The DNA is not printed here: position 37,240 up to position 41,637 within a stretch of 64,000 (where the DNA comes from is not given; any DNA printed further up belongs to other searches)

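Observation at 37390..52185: Paralogous giant proteins built from shuffled Cys-rich N-terminal modules plus tandem PPC-like domain arrays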

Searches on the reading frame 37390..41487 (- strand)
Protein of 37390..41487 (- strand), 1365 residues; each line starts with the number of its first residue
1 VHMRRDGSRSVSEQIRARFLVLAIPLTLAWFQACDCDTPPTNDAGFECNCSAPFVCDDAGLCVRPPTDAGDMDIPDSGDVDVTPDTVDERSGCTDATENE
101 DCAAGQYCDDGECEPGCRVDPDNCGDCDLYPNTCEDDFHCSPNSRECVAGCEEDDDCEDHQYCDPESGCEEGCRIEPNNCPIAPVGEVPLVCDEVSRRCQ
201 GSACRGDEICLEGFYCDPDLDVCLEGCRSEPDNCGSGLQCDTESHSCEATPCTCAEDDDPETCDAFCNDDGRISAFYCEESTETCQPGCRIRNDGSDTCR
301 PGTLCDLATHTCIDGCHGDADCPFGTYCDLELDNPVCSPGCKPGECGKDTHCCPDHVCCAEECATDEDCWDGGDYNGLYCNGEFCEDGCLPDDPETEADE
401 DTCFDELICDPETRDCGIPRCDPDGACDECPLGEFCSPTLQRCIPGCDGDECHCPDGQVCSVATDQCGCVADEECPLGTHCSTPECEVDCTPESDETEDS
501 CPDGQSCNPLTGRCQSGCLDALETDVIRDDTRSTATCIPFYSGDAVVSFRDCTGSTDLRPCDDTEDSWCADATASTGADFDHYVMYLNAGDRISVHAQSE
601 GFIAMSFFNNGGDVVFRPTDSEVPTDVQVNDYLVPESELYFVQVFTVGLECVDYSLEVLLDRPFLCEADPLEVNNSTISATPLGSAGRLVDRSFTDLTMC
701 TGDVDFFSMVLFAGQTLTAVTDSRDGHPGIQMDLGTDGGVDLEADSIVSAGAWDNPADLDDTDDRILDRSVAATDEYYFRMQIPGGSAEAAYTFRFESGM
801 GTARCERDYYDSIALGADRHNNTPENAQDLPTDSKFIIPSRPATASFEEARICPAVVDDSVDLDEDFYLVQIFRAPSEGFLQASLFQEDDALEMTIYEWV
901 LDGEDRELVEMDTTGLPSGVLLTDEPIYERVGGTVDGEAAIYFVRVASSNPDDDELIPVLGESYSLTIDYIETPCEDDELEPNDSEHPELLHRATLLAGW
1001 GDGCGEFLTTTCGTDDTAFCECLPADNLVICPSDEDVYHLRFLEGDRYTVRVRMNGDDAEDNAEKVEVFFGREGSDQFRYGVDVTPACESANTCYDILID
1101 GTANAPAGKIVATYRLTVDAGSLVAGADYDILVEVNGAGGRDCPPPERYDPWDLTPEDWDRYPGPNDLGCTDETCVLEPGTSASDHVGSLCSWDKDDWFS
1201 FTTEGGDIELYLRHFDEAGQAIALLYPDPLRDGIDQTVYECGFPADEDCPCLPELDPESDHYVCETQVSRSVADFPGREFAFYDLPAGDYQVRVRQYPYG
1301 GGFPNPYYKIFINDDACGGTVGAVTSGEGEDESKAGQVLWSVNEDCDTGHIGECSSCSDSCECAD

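Call 5: search_protein_families(library=pfam, proteins=[window:37390-41487:-], max_evalue=0.1)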
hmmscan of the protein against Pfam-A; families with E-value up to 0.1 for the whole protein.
window:37390-41487:- (1365 aa): 1 family
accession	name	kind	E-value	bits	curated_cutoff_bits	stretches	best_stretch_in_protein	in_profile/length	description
PF04706.18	Dickkopf_N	-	0.00045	20.9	25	1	316-364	2-51/51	Dickkopf N-terminal cysteine-rich region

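Call 6: search_protein_families(library=ncbifam, proteins=[window:37390-41487:-], max_evalue=0.1)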
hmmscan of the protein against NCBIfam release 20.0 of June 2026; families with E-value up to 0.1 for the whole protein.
window:37390-41487:- (1365 aa): 0 families

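Call 24: find_homologous_proteins(query=window:37390-41487:-)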
Query window:37390-41487:- (1365 aa): 22 proteins with E <= 0.001 among 1706 candidates.
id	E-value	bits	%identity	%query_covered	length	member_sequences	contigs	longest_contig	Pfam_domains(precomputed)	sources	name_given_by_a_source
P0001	0.0e+0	3224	100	100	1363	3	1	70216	-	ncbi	-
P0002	0.0e+0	2569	80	98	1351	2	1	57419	-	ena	-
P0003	0.0e+0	1485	51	100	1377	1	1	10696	-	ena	-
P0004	0.0e+0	1267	48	99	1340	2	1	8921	-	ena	-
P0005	2.5e-180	620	37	90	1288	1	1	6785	-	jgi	jgi:hypothetical protein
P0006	9.0e-141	489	33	96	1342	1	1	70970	-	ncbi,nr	ncbi:MAG: hypothetical protein JW797_17080 [Bradymonadales bacterium]|nr:hypothetical protein [Brady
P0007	1.2e-33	134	32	31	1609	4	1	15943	-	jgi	jgi:hypothetical protein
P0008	8.2e-31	125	33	33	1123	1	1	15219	-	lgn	-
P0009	2.7e-30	123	29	31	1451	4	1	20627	-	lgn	-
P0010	5.7e-23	99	33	30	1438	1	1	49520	-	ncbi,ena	-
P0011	3.1e-20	90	33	31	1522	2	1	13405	-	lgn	-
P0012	3.3e-17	80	26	75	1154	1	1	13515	PF04151.22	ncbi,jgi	-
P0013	3.4e-15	73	28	72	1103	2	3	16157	PF01105.30,PF04151.22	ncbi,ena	-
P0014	1.3e-13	68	26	62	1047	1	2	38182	PF01105.30,PF04151.22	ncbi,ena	-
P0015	1.0e-10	58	27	84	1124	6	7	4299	PF01105.30,PF04151.22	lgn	-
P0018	2.7e-7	47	32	23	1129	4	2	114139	PF04151.22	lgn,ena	-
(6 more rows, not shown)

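Call 26: find_encoding_contigs(protein=P0006, flank=10000, max_places=3)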
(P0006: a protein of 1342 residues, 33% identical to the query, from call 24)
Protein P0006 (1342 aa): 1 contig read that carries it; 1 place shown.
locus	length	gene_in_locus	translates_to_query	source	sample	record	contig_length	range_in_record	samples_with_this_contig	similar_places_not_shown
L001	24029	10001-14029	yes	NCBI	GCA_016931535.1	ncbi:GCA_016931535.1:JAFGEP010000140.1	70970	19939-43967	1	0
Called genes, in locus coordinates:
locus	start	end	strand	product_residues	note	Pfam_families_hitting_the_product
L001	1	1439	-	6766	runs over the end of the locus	PF13385:Laminin_G_3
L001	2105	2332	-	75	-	-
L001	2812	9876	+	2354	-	PF04151:PPC (faint)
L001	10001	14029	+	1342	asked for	-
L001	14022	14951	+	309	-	PF09721:Exosortase_EpsH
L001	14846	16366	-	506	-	PF00795:CN_hydrolase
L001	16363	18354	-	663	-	PF02517:Rce1-like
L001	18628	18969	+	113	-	PF14346:DUF4398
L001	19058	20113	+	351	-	PF00691:OmpA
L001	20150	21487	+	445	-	-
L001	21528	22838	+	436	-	PF03349:Toluene_X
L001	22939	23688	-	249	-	PF21033:RMD1-3 (faint), PF07719:TPR_2 (faint), PF12895:ANAPC3 (faint), PF13428:TPR_14 (faint), PF24575:TPR_Slam (faint), PF13414:TPR_11, PF13424:TPR_12, PF00515:TPR_1 (weak), +9 more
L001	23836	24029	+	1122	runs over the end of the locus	PF00069:Pkinase, PF07714:PK_Tyr_Ser-Thr, PF13191:AAA_16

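Call 27: find_encoding_contigs(protein=P0002, flank=10000, max_places=3)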
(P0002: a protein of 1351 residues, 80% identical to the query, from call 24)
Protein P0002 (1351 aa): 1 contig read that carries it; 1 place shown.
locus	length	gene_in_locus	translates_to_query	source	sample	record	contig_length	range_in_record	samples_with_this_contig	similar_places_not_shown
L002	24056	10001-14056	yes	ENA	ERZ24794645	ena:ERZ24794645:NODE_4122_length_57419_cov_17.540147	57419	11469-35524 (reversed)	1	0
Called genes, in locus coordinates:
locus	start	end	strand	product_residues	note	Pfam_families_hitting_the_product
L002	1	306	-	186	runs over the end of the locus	-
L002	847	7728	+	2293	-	PF04151:PPC (faint)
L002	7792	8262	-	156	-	-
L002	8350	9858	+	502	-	-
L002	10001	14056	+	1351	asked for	-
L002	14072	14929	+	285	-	PF09721:Exosortase_EpsH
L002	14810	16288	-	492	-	PF20154:LNT_N (weak), PF00795:CN_hydrolase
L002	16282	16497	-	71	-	-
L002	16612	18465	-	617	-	PF02517:Rce1-like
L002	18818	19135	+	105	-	PF14346:DUF4398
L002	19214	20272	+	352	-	PF00691:OmpA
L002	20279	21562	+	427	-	-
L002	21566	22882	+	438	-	PF03349:Toluene_X (weak)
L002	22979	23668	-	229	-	PF00515:TPR_1 (faint), PF07719:TPR_2 (faint), PF07721:TPR_4 (faint), PF12895:ANAPC3 (faint), PF13176:TPR_7 (faint), PF13428:TPR_14 (faint), PF13181:TPR_8 (faint), PF13424:TPR_12, +8 more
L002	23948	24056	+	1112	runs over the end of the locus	PF00069:Pkinase, PF07714:PK_Tyr_Ser-Thr, PF13191:AAA_16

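Call 37: find_encoding_contigs(protein=P0001, flank=1000, max_places=2)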
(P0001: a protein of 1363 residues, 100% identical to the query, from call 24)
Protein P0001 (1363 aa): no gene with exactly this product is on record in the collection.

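Call 44: find_related_loci(query=window:37390-41487:-, collection=genome_contigs, flank=10000)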
Query window:37390-41487:- (1365 aa) in genome_contigs; peptide patterns used: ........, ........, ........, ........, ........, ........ (x = any residue, [..] = any of these).
9 stretches matched a pattern, but none encodes a relative of the query by tblastn (E <= 1e-3).

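Call 46: find_related_loci(query=A3, collection=genome_contigs, flank=10000)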
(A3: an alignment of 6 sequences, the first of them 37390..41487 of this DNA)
Query A3 (1365 aa) in genome_contigs; peptide patterns used: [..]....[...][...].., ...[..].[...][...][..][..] (x = any residue, [..] = any of these).
29 stretches matched a pattern; 1 encode a relative of the query (tblastn E <= 1e-3); 1 distinct loci.
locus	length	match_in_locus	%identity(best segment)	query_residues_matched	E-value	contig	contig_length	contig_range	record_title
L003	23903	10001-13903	33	13-1318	7e-153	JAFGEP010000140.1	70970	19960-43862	MAG: Bradymonadales bacterium isolate Zod_Metabat.1238 k87_12355631, whole genome shotgun sequence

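Call 70: find_encoding_contigs(protein=P0010, flank=8000, max_places=1)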
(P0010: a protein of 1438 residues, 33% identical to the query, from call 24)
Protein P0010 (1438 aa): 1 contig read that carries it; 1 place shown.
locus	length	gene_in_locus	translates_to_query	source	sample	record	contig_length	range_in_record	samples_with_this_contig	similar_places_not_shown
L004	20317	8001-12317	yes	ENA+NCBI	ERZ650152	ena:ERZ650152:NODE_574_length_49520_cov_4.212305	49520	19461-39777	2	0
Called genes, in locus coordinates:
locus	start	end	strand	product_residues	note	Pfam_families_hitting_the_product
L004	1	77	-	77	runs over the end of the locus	-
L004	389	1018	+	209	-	-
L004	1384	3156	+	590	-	PF00656:Peptidase_C14, PF03781:FGE-sulfatase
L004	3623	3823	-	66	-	-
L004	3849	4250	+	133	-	PF22296:bAvd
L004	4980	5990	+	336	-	PF04754:Transposase_31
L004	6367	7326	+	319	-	-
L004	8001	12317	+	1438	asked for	-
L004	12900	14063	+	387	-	PF00092:VWA (weak), PF13519:VWA_2 (faint), PF13768:VWA_3 (weak)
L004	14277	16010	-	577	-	PF00158:Sigma54_activat, PF14532:Sigma54_activ_2, PF07724:AAA_2 (faint)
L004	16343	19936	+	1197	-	PF00069:Pkinase, PF07714:PK_Tyr_Ser-Thr, PF00069:Pkinase, PF13191:AAA_16, PF13374:TPR_10 (faint), PF17874:TPR_MalT, PF13424:TPR_12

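Call 71: find_encoding_contigs(protein=P0014, flank=8000, max_places=1)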
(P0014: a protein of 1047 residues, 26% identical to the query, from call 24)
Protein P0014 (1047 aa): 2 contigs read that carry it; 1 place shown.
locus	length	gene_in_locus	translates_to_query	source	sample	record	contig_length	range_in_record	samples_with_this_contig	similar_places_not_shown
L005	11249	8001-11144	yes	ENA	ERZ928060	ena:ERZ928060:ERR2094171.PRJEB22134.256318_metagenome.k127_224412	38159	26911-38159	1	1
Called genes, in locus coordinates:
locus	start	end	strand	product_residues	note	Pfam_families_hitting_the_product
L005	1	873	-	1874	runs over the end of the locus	PF13432:TPR_16 (faint), PF13174:TPR_6 (faint), PF13428:TPR_14 (faint), PF14559:TPR_19 (faint), PF23914:TPR_CcmH_CycH (faint), PF00515:TPR_1 (faint), PF07719:TPR_2 (faint), PF13181:TPR_8 (faint), +2 more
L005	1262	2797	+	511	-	PF08668:HDOD, PF00990:GGDEF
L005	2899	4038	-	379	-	PF07394:DUF1501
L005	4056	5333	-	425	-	PF08811:DUF1800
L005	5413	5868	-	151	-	-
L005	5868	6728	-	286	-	PF14394:DUF4423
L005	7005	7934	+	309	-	-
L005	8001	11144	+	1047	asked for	PF01105:EMP24_GP25L (faint), PF04151:PPC (faint)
